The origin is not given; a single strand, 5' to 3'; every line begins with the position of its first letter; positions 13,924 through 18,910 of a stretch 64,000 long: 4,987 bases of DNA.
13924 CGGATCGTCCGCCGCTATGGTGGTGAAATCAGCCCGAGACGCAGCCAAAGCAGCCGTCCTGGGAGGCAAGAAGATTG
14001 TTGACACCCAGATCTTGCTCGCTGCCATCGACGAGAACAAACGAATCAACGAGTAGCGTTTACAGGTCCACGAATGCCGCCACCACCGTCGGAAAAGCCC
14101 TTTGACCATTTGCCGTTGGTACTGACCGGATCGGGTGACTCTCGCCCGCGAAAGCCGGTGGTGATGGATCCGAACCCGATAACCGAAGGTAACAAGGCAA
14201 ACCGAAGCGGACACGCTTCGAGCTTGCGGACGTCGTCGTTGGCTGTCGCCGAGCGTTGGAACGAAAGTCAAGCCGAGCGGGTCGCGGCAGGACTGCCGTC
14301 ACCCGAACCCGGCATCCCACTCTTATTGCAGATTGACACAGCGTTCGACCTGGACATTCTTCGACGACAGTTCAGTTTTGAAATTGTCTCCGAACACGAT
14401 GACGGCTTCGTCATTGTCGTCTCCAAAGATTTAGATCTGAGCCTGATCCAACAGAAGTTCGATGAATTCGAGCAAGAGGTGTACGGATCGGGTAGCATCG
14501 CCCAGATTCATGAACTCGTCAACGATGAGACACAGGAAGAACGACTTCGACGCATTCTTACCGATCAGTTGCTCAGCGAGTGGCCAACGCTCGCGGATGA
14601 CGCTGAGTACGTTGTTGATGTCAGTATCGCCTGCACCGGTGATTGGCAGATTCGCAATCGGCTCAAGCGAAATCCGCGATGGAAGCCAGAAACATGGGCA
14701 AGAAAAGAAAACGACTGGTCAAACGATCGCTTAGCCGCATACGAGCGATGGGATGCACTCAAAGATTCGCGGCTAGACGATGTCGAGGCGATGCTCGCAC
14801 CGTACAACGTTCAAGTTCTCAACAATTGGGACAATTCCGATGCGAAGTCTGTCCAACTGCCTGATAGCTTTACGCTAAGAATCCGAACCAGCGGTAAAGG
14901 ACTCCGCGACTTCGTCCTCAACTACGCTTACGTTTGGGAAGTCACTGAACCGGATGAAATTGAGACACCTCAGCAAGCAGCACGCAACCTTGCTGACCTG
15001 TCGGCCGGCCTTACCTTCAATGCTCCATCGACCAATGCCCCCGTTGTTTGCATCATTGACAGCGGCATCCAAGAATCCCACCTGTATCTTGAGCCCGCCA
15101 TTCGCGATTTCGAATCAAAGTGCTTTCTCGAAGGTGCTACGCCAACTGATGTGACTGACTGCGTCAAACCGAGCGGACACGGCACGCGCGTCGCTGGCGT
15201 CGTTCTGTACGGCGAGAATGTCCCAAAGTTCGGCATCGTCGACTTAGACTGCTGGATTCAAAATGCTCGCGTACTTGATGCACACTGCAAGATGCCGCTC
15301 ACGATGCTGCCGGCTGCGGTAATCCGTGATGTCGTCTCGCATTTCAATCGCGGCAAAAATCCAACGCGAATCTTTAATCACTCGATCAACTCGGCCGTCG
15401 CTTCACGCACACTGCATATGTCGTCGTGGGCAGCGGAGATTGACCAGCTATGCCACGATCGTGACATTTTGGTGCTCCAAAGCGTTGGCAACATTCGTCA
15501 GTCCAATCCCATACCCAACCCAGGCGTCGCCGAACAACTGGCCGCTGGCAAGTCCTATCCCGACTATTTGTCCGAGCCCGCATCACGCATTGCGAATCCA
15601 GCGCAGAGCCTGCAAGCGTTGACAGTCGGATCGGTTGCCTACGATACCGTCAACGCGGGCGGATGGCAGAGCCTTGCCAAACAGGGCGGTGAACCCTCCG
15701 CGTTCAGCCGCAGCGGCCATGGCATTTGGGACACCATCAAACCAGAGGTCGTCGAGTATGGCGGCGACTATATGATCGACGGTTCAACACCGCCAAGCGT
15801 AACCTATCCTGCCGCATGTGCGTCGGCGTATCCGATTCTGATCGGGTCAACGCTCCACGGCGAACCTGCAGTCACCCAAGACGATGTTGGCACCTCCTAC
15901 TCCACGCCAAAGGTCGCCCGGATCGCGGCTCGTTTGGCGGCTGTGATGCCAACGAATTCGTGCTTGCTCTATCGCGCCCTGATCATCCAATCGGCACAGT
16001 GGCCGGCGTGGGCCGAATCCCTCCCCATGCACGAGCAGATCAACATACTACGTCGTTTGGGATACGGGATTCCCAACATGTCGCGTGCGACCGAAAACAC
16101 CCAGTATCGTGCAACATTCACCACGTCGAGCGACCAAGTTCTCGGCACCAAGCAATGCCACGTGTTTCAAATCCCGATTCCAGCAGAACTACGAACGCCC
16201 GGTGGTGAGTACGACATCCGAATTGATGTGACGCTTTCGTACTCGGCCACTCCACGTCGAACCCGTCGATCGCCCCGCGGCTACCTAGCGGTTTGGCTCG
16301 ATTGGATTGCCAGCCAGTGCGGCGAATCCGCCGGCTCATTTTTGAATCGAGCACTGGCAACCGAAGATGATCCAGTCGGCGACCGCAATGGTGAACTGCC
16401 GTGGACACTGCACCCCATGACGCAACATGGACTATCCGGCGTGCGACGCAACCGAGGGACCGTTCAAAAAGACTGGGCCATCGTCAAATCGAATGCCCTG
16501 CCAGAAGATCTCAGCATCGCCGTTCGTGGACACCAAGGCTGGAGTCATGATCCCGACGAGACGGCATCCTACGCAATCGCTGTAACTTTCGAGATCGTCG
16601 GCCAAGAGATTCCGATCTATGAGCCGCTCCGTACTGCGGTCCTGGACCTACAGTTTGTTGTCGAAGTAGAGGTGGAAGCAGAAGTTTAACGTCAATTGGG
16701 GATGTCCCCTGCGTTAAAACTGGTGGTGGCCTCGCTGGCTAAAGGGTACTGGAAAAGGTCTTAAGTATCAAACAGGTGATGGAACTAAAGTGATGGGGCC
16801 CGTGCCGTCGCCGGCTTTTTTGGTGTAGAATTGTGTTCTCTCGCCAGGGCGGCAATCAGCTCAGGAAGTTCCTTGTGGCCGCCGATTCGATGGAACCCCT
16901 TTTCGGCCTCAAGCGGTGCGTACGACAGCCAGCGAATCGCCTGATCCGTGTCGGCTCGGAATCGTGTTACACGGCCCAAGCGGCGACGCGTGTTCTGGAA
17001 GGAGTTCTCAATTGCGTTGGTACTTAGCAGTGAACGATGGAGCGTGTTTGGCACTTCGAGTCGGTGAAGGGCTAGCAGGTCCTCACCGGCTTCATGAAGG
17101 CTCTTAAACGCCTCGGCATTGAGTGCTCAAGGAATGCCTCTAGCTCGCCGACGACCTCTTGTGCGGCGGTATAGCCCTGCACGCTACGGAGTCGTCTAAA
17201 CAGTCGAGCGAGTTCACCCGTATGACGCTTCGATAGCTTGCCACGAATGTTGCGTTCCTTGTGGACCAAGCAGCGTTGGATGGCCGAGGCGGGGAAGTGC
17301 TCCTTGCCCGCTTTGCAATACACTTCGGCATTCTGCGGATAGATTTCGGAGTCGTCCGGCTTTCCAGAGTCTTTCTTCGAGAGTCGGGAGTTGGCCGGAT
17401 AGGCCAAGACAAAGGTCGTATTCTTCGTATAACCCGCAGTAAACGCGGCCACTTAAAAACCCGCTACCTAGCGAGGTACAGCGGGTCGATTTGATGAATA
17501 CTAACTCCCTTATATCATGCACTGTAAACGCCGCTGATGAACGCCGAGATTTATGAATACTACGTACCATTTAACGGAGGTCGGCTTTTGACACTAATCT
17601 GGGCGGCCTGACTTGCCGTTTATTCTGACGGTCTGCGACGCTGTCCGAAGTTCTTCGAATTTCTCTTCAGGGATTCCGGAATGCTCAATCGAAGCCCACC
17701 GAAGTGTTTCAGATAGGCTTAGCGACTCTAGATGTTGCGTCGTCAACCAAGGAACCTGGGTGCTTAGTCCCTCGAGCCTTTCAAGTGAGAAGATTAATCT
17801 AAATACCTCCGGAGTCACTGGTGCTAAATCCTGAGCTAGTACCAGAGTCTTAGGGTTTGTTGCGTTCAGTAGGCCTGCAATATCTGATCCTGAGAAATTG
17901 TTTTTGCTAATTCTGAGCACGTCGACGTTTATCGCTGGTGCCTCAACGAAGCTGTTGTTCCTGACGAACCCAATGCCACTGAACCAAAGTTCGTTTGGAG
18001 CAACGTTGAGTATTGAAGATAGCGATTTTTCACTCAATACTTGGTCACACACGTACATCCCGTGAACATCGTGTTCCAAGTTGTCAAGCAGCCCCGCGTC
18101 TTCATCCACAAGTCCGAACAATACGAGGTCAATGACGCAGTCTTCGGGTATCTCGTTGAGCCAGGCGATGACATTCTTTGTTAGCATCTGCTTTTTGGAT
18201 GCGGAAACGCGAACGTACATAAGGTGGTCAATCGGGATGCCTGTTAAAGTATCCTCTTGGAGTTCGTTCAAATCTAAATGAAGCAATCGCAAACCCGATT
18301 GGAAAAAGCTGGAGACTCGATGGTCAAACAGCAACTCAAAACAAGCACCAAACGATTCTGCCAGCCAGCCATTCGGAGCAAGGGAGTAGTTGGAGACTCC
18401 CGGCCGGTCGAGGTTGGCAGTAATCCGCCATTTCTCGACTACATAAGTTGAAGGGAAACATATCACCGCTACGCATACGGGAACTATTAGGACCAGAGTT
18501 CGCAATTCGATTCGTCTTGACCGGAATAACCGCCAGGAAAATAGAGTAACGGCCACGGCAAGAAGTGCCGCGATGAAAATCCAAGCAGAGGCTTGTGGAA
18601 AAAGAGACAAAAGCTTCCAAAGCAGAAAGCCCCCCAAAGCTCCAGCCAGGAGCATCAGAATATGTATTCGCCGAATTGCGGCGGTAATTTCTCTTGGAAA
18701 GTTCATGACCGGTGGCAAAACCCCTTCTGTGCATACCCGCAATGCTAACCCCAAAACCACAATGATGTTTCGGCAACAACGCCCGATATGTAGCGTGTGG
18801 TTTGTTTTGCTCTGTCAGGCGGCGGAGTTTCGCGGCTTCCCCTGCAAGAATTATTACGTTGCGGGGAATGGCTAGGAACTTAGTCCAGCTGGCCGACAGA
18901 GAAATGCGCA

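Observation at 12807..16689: HTH regulator - AAA+ ATPase - S8 subtilase operon inside a recombinase-bounded island: ietAS-like candidate anti-phage system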

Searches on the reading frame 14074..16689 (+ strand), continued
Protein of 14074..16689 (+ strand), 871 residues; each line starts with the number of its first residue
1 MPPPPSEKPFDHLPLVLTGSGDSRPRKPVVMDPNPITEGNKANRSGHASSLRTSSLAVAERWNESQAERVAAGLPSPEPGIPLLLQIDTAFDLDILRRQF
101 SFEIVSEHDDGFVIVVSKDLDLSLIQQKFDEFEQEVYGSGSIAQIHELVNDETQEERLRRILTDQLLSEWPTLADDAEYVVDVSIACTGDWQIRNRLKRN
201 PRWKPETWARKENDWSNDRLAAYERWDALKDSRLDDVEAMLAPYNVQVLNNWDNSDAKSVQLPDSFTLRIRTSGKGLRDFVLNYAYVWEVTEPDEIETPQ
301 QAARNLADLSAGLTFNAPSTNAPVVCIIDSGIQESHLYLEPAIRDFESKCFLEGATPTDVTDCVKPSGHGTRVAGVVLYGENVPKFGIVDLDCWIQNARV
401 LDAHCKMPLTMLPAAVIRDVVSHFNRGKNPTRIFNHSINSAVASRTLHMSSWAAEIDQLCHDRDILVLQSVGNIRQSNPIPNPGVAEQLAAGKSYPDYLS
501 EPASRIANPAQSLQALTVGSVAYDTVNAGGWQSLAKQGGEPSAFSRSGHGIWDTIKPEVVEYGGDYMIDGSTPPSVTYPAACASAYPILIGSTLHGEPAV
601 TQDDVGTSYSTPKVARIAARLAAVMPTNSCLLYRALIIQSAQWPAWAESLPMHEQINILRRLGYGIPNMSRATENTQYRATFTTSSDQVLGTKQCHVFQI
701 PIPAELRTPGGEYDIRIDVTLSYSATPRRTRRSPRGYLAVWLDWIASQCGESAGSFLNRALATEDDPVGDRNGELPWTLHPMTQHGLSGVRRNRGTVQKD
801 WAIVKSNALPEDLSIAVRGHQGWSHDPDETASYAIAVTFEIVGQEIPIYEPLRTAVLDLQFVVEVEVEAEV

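Call 77: get_annotated_region(hit=H14, flank=3500)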
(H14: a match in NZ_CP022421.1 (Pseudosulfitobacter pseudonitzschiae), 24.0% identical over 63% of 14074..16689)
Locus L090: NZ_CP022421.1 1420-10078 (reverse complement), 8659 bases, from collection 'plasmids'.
description: Pseudosulfitobacter pseudonitzschiae strain SMR1 plasmid pSMR1-6, complete sequence
organism: Pseudosulfitobacter pseudonitzschiae (NCBI taxid 1402135)
taxonomy: Bacteria; Pseudomonadota; Alphaproteobacteria; Rhodobacterales; Roseobacteraceae; Pseudosulfitobacter; Pseudosulfitobacter pseudonitzschiae
host: -; source: Skeletonema marinoi strain RO5AC,Cell culture,Top-layer sediments; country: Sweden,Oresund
typing (MOB-suite, as given by PLSDB): mobilizable; replicon rep_cluster_392,rep_cluster_517; relaxase MOBP
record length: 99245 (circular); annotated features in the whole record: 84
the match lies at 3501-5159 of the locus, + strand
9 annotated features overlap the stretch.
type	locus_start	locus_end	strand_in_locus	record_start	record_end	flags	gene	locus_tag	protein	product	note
CDS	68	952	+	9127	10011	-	-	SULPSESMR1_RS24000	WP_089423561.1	DUF1403 family protein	-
CDS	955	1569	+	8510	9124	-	-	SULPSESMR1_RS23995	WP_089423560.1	SMC-Scp complex subunit ScpB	-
CDS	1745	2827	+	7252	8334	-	-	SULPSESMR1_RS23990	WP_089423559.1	ATP-binding protein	-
CDS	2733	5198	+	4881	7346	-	-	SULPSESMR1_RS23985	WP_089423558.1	S8 family peptidase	-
CDS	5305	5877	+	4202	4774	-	-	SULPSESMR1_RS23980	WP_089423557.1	hypothetical protein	-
CDS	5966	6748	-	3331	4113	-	-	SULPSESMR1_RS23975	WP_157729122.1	hypothetical protein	-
CDS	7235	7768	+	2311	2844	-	-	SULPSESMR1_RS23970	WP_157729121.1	helix-turn-helix domain-containing protein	-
CDS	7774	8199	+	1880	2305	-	-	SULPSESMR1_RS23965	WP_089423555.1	hypothetical protein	-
CDS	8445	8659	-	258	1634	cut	-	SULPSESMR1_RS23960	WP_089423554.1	hypothetical protein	-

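Call 78: get_annotated_region(hit=H33, flank=3500)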
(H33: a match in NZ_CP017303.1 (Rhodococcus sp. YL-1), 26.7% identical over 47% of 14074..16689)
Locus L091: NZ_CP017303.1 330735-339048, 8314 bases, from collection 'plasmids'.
description: Rhodococcus sp. YL-1 plasmid pYLL1
organism: Rhodococcus sp. YL-1 (NCBI taxid 1045808)
taxonomy: Bacteria; Actinomycetota; Actinomycetes; Mycobacteriales; Nocardiaceae; Rhodococcus; Rhodococcus sp. YL-1
host: -; source: pure culture,soil; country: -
typing (MOB-suite, as given by PLSDB): non-mobilizable
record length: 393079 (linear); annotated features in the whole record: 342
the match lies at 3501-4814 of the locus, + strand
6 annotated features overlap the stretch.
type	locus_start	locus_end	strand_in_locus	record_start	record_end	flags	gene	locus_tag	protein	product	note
CDS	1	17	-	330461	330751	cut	-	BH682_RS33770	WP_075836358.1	hypothetical protein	-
CDS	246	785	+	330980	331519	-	-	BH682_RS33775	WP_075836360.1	hypothetical protein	-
CDS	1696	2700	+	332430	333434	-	-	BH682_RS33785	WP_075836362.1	ATP-binding protein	-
CDS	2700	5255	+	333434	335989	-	-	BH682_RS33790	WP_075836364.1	S8 family peptidase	-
CDS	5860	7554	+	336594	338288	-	-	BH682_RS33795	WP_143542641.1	hypothetical protein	-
CDS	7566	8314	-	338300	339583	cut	-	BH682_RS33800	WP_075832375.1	IS256 family transposase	-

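Call 79: get_annotated_region(hit=H34, flank=3500)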
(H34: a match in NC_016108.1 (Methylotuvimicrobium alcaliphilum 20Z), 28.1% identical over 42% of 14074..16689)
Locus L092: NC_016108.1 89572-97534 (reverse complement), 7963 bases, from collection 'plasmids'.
description: Methylotuvimicrobium alcaliphilum 20Z plasmid MEALZ_p, complete sequence
organism: Methylotuvimicrobium alcaliphilum 20Z (NCBI taxid 1091494)
taxonomy: Bacteria; Pseudomonadota; Gammaproteobacteria; Methylococcales; Methylococcaceae; Methylotuvimicrobium; Methylotuvimicrobium alcaliphilum; Methylotuvimicrobium alcaliphilum 20Z
host: -; source: -; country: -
typing (MOB-suite, as given by PLSDB): conjugative; relaxase MOBP; mating-pair formation MPF_T
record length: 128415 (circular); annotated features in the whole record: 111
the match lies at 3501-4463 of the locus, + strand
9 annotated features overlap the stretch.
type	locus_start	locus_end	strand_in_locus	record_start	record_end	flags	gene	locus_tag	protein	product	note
CDS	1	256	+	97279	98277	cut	-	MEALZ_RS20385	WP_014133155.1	hypothetical protein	-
CDS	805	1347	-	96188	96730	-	-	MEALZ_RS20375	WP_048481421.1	hypothetical protein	-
CDS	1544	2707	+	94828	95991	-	-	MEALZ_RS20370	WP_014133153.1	AAA family ATPase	-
CDS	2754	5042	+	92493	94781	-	-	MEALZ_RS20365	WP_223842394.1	S8 family peptidase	-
CDS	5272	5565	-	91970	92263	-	-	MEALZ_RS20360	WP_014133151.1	type II toxin-antitoxin system RelE/ParE family toxin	GO:0030541 - plasmid partitioning [Evidence IEA]; GO:0051290 - protein heterotetramerization [Evidence IEA]; GO:0009432 ...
CDS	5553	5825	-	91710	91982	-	-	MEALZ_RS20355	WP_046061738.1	CopG family ribbon-helix-helix protein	-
CDS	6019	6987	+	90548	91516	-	-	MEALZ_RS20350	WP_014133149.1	tyrosine-type recombinase/integrase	GO:0015074 - DNA integration [Evidence IEA]; GO:0006310 - DNA recombination [Evidence IEA]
CDS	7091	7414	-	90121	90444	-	-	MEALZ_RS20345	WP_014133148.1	hypothetical protein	-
CDS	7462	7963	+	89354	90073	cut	-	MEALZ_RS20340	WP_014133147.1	metal-dependent hydrolase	-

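Call 81: find_related_loci(query=A1, collection=viral_contigs, flank=6000)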
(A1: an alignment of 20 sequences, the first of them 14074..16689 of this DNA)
Query A1 (871 aa) in viral_contigs; peptide patterns used: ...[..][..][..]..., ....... (x = any residue, [..] = any of these).
164 stretches matched a pattern; 14 encode a relative of the query (tblastn E <= 1e-3); 14 distinct loci.
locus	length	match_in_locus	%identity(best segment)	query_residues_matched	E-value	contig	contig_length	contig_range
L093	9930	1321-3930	53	5-871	0e+0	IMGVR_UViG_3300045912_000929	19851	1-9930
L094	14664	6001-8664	51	5-870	0e+0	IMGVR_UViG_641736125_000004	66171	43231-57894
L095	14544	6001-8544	49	10-860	0e+0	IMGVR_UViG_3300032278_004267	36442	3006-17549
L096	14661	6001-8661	48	5-869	0e+0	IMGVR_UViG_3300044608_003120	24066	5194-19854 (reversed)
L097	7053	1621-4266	49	5-864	0e+0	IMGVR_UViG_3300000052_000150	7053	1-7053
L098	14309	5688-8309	48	5-860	0e+0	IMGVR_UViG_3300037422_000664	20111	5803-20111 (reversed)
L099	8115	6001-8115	45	5-698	0e+0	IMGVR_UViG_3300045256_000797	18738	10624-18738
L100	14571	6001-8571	40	10-871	0e+0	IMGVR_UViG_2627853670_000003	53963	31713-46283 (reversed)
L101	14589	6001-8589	40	3-864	0e+0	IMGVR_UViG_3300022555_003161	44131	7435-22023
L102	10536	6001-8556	40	10-871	0e+0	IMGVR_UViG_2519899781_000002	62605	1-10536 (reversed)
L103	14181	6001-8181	28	96-868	1e-60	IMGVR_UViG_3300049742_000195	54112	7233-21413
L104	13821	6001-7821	26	224-856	8e-37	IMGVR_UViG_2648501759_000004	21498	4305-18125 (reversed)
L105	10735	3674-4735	27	318-724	2e-24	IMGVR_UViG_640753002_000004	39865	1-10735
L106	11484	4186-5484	24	323-724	3e-13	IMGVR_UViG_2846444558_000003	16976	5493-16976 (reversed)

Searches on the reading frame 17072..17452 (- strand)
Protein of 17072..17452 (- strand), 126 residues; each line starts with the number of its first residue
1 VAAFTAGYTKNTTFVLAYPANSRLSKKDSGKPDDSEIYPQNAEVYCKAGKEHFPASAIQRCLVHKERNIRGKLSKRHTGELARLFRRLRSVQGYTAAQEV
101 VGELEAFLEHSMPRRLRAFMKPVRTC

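Call 11: search_protein_families(library=pfam, proteins=[window:17072-17452:-], max_evalue=0.001)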
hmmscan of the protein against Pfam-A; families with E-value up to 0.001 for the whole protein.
window:17072-17452:- (126 aa): 1 family
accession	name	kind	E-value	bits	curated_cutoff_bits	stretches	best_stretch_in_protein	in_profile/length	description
PF00872.24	Transposase_mut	-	4e-05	23.1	21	1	49-121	241-309/379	Transposase, Mutator family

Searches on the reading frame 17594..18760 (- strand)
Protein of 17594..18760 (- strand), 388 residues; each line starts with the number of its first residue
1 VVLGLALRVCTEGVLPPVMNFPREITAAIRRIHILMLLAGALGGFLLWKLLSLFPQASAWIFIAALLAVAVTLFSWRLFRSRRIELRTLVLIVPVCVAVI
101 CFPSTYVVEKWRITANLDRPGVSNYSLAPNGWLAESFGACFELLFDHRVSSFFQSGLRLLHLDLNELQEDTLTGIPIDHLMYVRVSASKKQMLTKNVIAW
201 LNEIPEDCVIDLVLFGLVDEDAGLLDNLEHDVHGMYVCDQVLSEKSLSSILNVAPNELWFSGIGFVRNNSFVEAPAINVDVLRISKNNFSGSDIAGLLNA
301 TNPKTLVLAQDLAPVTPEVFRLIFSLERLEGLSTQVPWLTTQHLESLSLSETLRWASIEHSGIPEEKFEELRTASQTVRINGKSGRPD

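Call 10: search_protein_families(library=pfam, proteins=[window:17594-18760:-], max_evalue=0.001)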
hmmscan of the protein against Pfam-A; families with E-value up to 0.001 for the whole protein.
window:17594-18760:- (388 aa): 1 family
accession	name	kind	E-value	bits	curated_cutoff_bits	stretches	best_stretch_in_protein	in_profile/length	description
PF14351.11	DUF4401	-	0.00082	19.3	30.4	0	25-106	162-237/307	Domain of unknown function (DUF4401)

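Call 59: search_protein_families(library=padloc, proteins=[window:17594-18760:-], max_evalue=0.001)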
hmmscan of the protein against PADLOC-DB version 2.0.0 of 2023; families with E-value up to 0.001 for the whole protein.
window:17594-18760:- (388 aa): 0 families

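Call 92: search_protein_families(library=ncbifam, proteins=[window:17594-18760:-], max_evalue=0.1)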
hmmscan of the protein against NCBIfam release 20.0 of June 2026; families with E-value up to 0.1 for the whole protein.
window:17594-18760:- (388 aa): 0 families
